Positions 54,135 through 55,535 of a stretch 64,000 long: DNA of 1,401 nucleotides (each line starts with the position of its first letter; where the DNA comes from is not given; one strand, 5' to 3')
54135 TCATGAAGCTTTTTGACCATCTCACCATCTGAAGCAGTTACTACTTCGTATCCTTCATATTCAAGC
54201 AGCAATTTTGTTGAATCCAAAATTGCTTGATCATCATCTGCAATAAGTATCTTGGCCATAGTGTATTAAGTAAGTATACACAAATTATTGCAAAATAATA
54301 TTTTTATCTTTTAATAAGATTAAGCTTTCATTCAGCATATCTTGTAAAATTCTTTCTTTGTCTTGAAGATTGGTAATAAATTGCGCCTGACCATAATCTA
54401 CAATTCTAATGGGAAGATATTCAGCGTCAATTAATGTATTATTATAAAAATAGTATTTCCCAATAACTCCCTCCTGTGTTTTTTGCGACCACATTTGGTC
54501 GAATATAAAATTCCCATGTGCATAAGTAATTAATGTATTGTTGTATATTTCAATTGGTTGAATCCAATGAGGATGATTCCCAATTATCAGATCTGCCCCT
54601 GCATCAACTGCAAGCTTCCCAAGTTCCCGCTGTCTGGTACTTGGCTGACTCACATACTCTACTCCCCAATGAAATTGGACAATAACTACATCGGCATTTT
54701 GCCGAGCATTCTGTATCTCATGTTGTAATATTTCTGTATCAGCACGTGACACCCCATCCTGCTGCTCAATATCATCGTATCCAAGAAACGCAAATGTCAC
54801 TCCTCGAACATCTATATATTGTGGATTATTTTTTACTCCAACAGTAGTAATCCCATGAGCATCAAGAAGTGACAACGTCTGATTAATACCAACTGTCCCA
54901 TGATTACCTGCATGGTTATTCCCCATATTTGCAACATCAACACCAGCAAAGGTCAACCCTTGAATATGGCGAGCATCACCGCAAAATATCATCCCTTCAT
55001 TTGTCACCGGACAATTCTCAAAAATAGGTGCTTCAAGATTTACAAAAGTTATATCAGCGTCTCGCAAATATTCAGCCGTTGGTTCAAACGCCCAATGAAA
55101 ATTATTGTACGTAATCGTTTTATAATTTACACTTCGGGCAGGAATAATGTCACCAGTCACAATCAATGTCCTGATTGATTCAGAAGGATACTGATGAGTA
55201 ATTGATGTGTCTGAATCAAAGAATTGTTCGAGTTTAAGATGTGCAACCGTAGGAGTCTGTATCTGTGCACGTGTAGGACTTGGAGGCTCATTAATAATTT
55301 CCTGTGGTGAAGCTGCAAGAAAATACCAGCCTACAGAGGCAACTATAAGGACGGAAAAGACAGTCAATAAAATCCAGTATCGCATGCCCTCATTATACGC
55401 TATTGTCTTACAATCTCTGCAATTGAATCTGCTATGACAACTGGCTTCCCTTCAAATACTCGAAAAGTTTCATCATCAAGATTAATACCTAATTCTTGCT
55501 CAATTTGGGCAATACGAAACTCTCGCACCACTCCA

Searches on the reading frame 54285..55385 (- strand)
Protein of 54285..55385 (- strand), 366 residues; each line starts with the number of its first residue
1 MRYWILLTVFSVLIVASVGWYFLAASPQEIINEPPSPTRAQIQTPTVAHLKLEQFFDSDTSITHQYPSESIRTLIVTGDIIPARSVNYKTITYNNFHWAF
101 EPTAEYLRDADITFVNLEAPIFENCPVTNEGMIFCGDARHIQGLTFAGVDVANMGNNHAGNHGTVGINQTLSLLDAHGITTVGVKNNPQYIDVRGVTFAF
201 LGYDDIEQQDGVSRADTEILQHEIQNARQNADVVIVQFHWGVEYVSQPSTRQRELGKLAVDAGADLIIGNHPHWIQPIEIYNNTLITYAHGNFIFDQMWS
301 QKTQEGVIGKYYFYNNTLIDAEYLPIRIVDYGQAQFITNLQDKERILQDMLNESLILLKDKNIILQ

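Call 56: search_protein_families(library=pfam, proteins=[window:54285-55385:-], max_evalue=0.001)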
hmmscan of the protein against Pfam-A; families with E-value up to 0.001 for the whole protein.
window:54285-55385:- (366 aa): 1 family
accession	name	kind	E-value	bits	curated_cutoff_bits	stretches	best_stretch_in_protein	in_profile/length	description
PF09587.15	PGA_cap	-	1.8e-59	201.8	27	1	73-297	1-255/255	Bacterial capsule synthesis protein PGA_cap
